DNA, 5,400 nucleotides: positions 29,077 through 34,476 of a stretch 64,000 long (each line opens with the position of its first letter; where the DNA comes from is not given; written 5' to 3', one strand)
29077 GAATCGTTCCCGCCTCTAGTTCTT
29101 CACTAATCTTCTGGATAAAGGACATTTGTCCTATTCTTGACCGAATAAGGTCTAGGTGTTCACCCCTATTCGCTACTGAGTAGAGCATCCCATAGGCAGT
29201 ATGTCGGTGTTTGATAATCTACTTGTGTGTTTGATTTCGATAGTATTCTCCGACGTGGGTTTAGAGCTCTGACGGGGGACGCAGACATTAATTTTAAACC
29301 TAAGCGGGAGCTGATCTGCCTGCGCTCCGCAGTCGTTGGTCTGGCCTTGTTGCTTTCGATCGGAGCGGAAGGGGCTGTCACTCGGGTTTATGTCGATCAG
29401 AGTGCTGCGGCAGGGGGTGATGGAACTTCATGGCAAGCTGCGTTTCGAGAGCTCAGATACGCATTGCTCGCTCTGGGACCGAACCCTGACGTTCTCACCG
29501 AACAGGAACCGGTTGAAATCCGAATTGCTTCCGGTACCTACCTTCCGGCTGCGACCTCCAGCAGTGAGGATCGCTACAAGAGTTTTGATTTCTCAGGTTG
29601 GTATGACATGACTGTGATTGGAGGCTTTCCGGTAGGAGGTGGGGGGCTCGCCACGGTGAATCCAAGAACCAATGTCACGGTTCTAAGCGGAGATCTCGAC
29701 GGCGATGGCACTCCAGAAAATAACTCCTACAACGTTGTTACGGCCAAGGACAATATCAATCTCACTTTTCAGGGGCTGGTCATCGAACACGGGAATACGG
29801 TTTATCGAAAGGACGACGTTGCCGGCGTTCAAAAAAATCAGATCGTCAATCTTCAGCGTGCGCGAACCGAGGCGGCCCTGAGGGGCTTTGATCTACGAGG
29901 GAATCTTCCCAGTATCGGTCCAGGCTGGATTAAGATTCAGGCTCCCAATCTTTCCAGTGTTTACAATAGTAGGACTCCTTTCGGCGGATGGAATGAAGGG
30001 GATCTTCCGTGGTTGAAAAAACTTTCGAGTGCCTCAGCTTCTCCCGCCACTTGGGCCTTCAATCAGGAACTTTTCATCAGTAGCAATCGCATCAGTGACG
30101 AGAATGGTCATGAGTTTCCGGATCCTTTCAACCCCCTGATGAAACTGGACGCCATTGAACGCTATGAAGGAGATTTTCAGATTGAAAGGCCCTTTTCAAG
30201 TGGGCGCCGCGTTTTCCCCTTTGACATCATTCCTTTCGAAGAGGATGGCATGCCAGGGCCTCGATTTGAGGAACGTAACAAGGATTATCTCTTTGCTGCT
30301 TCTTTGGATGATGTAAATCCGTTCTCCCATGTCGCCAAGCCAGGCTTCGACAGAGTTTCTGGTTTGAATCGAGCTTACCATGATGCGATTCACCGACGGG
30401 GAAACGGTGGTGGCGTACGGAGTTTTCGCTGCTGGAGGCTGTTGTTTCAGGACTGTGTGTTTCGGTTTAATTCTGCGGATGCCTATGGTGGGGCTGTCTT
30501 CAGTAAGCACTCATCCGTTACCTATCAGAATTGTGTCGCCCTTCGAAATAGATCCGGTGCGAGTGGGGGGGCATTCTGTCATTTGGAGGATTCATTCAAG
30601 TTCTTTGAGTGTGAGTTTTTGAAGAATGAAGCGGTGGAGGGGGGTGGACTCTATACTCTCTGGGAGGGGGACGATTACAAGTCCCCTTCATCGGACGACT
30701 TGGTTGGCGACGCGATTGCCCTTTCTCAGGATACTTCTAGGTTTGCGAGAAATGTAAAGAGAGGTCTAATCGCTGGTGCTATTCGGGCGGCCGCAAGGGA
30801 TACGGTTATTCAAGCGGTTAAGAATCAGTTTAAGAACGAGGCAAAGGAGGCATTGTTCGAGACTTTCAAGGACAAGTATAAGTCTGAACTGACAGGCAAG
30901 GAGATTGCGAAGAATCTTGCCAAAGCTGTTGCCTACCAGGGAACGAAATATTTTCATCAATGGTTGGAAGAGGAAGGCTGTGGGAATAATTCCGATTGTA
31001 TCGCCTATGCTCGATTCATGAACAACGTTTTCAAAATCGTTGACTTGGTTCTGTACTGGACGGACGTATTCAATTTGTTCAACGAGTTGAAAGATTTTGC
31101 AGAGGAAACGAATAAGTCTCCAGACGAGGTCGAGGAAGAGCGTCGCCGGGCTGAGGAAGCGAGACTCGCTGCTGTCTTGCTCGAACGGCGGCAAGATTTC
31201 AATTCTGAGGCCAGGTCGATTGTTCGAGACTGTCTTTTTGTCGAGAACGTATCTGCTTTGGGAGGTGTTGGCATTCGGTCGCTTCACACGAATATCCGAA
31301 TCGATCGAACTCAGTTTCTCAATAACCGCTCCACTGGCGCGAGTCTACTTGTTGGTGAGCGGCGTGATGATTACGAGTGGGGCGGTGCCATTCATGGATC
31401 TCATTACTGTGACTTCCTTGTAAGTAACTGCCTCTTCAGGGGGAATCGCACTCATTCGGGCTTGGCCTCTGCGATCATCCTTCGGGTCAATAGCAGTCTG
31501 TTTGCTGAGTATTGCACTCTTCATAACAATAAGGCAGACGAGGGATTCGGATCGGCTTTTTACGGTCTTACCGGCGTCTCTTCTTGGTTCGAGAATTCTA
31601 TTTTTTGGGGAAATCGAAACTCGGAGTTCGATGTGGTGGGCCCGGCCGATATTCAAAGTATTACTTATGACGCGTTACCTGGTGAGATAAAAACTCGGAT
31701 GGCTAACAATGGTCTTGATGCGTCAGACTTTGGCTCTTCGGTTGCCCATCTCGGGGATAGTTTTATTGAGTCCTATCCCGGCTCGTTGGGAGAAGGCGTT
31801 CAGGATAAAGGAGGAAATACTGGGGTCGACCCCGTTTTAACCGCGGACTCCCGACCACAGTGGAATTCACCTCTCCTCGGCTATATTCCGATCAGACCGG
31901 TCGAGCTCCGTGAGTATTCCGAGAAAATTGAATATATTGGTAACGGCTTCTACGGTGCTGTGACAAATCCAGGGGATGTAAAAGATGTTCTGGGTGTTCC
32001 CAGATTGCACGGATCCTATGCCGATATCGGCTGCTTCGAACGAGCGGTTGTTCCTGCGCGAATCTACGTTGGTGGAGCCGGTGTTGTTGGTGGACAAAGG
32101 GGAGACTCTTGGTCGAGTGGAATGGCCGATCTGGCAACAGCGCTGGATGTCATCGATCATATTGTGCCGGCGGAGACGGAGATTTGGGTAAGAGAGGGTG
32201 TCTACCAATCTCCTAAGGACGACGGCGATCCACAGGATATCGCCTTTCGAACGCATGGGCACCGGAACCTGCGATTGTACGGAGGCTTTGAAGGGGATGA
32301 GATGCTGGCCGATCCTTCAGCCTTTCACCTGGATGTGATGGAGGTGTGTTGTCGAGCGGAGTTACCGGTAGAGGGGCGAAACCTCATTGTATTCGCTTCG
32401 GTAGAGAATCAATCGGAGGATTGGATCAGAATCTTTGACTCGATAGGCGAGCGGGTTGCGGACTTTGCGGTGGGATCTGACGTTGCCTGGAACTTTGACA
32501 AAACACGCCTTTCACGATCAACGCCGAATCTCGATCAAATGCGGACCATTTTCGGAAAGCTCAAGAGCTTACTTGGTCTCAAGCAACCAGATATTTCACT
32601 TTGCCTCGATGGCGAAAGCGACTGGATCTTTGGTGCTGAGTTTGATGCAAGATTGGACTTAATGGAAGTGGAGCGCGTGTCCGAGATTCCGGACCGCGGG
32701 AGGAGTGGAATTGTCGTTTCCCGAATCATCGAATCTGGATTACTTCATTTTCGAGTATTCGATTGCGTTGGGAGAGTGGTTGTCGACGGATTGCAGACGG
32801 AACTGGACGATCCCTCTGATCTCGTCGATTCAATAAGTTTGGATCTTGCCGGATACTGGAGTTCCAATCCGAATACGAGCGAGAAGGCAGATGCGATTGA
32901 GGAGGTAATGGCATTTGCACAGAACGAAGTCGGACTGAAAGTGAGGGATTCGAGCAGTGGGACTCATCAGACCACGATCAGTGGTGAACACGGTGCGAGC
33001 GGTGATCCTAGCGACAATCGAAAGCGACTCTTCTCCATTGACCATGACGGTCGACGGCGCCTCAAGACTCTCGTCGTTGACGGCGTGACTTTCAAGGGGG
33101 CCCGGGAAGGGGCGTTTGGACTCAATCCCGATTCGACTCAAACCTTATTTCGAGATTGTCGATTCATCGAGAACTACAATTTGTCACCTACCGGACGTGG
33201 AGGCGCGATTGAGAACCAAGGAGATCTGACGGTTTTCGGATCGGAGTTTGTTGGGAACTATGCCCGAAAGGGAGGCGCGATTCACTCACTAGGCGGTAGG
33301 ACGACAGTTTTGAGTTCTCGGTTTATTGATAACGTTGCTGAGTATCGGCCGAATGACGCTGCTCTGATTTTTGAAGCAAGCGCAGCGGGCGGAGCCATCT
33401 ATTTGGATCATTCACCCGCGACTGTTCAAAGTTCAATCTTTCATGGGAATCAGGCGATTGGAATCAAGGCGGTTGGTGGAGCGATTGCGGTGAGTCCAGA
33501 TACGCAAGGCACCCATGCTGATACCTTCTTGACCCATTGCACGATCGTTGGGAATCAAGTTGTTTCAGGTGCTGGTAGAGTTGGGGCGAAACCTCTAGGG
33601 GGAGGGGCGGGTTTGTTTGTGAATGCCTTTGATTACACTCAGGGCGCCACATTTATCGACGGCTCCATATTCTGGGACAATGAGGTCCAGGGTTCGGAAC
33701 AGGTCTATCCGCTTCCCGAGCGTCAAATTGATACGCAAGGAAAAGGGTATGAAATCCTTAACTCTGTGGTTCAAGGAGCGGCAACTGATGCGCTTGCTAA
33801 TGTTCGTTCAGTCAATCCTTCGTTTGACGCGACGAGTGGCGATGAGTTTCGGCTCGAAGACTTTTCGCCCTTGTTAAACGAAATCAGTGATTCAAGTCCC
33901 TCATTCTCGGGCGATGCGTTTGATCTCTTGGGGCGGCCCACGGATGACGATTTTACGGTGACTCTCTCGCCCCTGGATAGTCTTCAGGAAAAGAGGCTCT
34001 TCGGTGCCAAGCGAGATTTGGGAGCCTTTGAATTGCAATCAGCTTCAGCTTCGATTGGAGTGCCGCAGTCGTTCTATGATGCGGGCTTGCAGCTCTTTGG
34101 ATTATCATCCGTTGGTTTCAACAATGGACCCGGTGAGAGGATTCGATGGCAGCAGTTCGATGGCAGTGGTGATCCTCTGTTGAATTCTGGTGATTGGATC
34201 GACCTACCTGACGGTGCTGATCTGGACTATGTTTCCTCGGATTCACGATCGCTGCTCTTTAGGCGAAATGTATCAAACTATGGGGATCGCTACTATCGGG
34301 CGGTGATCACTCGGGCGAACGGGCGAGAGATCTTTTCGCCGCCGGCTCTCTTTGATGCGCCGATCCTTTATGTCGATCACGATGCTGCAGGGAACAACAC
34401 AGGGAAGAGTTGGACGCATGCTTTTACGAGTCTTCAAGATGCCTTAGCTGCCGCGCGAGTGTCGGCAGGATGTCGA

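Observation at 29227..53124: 23.9-kb single ORF encoding a 7,965-aa secreted giant protein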

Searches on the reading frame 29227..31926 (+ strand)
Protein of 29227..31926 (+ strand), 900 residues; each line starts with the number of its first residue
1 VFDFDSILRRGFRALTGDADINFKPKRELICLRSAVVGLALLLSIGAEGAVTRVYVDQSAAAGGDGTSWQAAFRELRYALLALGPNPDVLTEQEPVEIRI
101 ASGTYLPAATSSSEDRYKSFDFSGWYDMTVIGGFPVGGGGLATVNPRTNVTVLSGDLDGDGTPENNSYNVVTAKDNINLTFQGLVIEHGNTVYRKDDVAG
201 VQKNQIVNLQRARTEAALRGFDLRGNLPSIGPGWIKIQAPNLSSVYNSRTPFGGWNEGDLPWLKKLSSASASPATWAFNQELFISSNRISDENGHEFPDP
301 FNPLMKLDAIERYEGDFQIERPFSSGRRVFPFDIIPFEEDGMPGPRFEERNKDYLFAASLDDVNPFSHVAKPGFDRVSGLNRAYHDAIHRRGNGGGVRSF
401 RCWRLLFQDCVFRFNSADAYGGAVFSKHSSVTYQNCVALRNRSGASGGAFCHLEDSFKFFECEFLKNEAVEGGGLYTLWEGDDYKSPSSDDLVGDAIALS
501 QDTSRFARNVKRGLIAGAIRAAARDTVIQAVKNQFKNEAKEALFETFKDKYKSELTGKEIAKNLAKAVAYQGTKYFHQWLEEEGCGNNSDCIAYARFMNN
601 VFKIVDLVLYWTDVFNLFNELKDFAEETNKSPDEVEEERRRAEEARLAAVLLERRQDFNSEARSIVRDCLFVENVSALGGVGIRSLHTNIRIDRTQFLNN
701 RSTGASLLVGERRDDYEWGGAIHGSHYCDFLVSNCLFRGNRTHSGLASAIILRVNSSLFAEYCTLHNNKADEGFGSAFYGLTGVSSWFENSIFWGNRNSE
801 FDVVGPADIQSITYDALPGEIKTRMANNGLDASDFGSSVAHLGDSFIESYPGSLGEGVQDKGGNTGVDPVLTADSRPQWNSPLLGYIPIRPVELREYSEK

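Call 5: search_protein_families(library=pfam, proteins=[window:29227-31926:+], max_evalue=0.01)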
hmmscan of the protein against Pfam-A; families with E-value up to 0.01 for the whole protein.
window:29227-31926:+ (900 aa): 2 families
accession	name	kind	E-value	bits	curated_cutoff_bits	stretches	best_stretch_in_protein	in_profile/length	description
PF02415.23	Chlam_PMP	-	4.1e-05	23.8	20.6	0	696-724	3-18/19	Chlamydia polymorphic membrane protein (Chlamydia_PMP) repeat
PF13229.12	Beta_helix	-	5.2e-05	23.4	25.9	1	665-799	35-140/158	Right handed beta helix region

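Call 12: search_protein_families(library=ncbifam, proteins=[window:29227-31926:+], max_evalue=0.01)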
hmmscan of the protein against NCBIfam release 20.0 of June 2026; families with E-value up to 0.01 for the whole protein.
window:29227-31926:+ (900 aa): 0 families

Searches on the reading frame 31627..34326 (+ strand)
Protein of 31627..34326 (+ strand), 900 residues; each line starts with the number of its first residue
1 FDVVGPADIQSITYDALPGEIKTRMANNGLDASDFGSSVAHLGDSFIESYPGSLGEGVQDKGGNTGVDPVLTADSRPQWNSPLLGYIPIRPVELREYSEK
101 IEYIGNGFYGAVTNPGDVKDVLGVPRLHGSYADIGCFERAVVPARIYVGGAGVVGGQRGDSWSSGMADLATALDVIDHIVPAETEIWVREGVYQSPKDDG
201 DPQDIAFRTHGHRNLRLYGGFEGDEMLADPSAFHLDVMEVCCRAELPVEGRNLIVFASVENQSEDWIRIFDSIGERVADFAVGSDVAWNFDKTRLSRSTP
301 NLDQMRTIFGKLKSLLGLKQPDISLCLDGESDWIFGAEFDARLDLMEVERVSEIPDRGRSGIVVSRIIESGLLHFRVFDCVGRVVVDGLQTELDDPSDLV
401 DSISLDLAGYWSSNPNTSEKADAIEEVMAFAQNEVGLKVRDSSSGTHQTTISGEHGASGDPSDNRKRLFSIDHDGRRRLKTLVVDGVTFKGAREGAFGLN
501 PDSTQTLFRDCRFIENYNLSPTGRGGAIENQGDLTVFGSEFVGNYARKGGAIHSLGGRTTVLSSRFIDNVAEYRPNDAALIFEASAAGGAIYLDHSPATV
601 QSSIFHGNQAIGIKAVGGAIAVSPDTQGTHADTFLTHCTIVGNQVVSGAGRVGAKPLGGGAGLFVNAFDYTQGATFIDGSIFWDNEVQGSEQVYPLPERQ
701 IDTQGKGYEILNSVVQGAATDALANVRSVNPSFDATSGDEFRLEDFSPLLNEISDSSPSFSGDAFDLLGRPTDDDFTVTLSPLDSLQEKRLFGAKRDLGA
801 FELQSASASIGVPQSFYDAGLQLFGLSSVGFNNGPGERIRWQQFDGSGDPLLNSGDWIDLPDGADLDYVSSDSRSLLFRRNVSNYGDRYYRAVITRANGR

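Call 5: search_protein_families(library=pfam, proteins=[window:31627-34326:+], max_evalue=0.01)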
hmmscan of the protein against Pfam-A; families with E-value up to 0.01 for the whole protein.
window:31627-34326:+ (900 aa): 2 families
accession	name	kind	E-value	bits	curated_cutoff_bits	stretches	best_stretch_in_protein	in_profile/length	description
PF13229.12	Beta_helix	-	4.8e-06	26.7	25.9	1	481-561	79-153/158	Right handed beta helix region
PF02415.23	Chlam_PMP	-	0.00044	20.7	20.6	0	540-554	3-18/19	Chlamydia polymorphic membrane protein (Chlamydia_PMP) repeat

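Call 12: search_protein_families(library=ncbifam, proteins=[window:31627-34326:+], max_evalue=0.01)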
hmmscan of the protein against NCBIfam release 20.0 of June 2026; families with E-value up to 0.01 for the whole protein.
window:31627-34326:+ (900 aa): 1 family
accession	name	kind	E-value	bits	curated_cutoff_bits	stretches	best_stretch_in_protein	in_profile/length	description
NF041518.1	choice_anch_Q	domain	0.0012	19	25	0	119-139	37-57/58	choice-of-anchor Q domain-containing protein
